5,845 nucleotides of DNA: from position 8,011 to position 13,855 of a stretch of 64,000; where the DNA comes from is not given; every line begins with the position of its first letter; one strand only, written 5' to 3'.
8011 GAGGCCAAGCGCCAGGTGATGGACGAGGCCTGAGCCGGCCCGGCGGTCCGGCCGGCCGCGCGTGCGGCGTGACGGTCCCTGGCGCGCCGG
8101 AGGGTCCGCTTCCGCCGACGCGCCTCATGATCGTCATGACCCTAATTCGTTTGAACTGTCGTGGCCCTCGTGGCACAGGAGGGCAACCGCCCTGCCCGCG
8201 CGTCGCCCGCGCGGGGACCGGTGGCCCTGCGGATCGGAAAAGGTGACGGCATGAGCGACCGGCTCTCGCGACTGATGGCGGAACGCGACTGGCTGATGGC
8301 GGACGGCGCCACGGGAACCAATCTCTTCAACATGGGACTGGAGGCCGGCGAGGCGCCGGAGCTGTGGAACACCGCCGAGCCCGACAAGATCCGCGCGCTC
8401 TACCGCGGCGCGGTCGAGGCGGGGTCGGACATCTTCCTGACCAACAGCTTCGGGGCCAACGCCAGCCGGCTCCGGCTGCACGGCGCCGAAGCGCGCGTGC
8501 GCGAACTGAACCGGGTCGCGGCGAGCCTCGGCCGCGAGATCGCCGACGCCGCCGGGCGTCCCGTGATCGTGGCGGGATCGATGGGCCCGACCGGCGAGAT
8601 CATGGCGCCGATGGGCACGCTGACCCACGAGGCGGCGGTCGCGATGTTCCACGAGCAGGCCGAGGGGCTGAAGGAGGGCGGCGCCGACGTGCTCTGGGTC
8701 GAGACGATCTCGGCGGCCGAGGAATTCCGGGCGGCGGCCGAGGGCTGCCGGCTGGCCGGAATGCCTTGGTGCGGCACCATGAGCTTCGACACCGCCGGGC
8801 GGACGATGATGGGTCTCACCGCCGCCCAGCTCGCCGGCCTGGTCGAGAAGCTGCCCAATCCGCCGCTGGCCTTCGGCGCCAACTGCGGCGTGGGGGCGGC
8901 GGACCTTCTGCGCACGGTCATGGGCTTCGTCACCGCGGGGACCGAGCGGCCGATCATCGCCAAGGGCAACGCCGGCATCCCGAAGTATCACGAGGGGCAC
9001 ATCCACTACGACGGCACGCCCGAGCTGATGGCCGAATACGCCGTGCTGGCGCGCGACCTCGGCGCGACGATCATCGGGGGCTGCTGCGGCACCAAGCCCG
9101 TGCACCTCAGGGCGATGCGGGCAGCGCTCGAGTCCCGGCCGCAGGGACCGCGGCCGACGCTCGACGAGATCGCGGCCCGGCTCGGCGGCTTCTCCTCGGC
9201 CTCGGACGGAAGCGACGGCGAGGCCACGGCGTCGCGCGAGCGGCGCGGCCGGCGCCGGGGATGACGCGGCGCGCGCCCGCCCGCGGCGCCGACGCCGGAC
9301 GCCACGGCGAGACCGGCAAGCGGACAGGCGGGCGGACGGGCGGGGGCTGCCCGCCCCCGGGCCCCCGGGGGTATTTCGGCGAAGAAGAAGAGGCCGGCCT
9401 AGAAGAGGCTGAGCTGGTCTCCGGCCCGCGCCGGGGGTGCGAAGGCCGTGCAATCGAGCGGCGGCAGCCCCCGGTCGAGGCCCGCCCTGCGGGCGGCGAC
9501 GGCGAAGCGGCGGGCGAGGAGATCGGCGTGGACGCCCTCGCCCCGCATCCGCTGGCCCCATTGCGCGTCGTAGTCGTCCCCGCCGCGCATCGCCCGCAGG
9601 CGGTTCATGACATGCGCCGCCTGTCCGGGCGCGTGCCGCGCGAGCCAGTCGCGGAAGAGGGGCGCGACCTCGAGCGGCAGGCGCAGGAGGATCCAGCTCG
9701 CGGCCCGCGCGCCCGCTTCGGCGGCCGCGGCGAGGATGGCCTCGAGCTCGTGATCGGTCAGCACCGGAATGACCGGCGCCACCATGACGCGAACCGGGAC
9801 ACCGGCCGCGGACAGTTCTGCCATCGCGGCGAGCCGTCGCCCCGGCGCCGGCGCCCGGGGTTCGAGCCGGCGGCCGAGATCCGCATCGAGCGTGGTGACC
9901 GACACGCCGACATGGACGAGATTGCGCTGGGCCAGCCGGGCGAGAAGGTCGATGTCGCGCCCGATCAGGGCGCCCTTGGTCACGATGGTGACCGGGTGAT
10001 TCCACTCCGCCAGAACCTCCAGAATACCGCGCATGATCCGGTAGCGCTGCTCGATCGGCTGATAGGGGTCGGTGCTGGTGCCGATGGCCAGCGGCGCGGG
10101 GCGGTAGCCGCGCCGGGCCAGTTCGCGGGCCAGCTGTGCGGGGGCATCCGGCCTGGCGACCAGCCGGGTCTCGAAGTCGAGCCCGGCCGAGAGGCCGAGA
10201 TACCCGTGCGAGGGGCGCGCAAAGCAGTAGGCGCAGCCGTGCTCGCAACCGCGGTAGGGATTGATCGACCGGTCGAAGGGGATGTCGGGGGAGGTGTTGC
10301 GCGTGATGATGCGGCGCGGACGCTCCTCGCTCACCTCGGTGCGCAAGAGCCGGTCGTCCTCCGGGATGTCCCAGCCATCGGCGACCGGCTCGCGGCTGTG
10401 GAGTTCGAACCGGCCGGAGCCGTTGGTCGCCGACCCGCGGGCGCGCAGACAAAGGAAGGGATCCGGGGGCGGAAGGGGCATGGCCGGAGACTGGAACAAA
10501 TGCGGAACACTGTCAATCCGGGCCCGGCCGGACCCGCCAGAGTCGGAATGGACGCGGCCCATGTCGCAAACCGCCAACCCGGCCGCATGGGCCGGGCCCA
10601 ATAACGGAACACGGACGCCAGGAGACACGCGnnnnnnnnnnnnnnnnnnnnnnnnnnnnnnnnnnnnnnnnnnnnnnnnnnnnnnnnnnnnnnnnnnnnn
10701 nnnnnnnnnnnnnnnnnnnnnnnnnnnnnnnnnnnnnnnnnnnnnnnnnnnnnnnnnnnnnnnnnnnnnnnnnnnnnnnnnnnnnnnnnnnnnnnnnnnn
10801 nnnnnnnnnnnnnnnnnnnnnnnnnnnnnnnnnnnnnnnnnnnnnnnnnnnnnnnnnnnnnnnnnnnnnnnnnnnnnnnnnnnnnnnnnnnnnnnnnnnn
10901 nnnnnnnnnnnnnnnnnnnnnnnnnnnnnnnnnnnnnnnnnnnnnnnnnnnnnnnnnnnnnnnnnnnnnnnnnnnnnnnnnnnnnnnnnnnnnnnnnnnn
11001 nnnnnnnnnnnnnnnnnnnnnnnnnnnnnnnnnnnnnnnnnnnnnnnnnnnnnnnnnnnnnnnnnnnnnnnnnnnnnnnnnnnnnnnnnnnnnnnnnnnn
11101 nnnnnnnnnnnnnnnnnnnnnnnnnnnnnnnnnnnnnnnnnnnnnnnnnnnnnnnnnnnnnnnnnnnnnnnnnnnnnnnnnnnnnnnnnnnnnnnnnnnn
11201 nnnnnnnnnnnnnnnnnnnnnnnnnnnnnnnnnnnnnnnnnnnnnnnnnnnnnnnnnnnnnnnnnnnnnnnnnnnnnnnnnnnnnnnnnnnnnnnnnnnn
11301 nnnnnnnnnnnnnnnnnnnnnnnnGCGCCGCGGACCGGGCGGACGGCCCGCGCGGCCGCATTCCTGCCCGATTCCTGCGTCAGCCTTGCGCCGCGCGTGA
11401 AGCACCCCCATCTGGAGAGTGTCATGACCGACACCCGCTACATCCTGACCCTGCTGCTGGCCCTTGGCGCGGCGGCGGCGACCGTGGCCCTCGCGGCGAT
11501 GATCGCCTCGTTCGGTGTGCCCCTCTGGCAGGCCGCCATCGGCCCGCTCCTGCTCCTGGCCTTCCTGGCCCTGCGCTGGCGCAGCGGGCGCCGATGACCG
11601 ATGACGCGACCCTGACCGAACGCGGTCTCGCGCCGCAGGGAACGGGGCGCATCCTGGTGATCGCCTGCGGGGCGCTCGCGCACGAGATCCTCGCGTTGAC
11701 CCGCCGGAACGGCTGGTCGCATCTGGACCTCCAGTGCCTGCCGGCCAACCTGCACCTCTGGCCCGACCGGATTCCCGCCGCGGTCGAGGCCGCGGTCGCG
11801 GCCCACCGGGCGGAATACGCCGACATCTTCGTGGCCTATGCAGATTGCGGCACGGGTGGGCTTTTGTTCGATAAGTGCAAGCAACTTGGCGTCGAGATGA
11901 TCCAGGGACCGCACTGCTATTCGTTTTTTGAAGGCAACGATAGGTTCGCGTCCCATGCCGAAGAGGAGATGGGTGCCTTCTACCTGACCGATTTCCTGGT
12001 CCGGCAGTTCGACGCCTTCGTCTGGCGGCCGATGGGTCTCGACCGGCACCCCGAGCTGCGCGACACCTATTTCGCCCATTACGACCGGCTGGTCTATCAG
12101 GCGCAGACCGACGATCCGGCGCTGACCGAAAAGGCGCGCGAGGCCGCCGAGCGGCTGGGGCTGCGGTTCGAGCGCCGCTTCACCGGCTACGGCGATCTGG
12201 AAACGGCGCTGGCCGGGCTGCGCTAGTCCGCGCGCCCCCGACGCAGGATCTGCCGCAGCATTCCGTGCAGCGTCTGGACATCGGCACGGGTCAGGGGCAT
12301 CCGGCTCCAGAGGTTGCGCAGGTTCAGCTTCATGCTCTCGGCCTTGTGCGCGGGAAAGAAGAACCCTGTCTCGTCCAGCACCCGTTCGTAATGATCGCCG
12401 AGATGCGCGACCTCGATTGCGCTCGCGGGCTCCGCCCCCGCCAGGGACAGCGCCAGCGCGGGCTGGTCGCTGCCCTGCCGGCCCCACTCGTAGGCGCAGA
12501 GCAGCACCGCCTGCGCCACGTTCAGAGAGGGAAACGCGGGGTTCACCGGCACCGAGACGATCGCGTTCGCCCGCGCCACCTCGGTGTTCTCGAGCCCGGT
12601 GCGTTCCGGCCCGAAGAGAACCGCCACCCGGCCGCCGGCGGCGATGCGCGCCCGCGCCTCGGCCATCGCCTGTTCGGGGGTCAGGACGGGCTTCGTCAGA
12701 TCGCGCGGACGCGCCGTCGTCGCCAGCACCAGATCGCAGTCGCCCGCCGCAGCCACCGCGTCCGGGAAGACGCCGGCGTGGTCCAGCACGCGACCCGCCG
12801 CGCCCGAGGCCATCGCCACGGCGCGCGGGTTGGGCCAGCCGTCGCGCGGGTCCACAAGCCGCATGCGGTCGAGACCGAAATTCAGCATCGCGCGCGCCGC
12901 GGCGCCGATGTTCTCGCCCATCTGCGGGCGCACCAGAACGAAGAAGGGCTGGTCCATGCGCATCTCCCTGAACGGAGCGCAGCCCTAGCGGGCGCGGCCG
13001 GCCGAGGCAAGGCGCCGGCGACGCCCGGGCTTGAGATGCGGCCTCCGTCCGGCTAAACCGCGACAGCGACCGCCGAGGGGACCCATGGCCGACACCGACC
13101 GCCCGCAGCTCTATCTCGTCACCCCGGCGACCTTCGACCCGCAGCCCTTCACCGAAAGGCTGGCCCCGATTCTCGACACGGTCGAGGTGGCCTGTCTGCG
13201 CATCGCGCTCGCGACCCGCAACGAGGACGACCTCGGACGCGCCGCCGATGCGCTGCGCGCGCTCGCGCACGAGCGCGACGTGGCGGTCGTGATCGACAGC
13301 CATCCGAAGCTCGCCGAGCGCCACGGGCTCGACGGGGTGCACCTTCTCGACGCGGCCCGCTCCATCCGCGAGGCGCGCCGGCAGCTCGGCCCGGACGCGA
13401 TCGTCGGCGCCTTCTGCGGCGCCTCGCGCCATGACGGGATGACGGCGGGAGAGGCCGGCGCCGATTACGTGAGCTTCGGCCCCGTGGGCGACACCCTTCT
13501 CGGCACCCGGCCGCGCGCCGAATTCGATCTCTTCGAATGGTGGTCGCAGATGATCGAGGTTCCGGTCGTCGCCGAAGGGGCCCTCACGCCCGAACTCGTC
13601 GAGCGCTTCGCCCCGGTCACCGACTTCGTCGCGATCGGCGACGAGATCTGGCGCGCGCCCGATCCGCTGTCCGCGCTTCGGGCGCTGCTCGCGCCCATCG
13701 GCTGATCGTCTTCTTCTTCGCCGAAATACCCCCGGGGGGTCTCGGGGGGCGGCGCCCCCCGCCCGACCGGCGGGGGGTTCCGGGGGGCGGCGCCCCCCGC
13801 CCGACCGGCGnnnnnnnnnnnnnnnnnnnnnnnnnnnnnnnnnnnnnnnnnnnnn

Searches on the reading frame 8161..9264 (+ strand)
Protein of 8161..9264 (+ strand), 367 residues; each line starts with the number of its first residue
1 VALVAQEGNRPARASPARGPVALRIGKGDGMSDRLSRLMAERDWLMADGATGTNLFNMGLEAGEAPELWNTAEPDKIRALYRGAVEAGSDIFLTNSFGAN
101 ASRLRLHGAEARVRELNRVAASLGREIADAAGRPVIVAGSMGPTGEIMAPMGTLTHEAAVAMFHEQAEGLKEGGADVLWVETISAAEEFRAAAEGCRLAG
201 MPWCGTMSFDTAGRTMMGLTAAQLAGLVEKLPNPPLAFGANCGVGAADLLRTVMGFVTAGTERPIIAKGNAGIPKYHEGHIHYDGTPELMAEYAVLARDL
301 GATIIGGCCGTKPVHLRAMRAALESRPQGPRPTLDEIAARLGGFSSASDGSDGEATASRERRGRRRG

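Call 75: search_protein_families(library=pfam, proteins=[window:8161-9264:+], max_evalue=0.001)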
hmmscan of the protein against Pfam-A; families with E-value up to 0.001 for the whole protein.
window:8161-9264:+ (367 aa): 1 family
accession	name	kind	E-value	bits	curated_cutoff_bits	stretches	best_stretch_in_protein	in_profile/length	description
PF02574.22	S-methyl_trans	-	1.7e-62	212.3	22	1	45-323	1-283/283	Homocysteine S-methyltransferase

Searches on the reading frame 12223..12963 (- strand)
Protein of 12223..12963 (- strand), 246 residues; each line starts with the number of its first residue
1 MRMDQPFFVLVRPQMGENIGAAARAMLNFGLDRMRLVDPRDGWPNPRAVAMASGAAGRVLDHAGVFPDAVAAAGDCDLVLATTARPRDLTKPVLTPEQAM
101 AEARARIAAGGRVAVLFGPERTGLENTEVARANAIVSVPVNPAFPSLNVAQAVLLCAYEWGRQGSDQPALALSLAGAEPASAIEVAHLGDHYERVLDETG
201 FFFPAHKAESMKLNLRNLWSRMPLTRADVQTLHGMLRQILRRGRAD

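Call 75: search_protein_families(library=pfam, proteins=[window:12223-12963:-], max_evalue=0.001)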
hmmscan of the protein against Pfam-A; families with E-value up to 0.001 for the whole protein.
window:12223-12963:- (246 aa): 1 family
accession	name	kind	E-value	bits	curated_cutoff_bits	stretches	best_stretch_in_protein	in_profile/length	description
PF00588.24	SpoU_methylase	-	3.6e-22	79.4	29.7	1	7-158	3-142/142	SpoU rRNA Methylase family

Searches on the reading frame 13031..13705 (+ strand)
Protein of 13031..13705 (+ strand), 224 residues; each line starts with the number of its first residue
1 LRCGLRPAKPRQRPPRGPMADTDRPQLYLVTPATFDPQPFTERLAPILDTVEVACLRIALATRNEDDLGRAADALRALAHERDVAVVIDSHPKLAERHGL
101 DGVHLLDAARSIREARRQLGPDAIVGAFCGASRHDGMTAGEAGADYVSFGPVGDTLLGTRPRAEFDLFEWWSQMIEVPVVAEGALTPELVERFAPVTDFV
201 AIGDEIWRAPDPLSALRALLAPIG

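Call 75: search_protein_families(library=pfam, proteins=[window:13031-13705:+], max_evalue=0.001)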
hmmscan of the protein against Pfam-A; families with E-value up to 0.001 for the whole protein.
window:13031-13705:+ (224 aa): 1 family
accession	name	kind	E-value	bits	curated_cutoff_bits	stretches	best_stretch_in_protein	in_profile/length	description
PF02581.23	TMP-TENI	-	1.7e-25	89.8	27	1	27-194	1-167/180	Thiamine monophosphate synthase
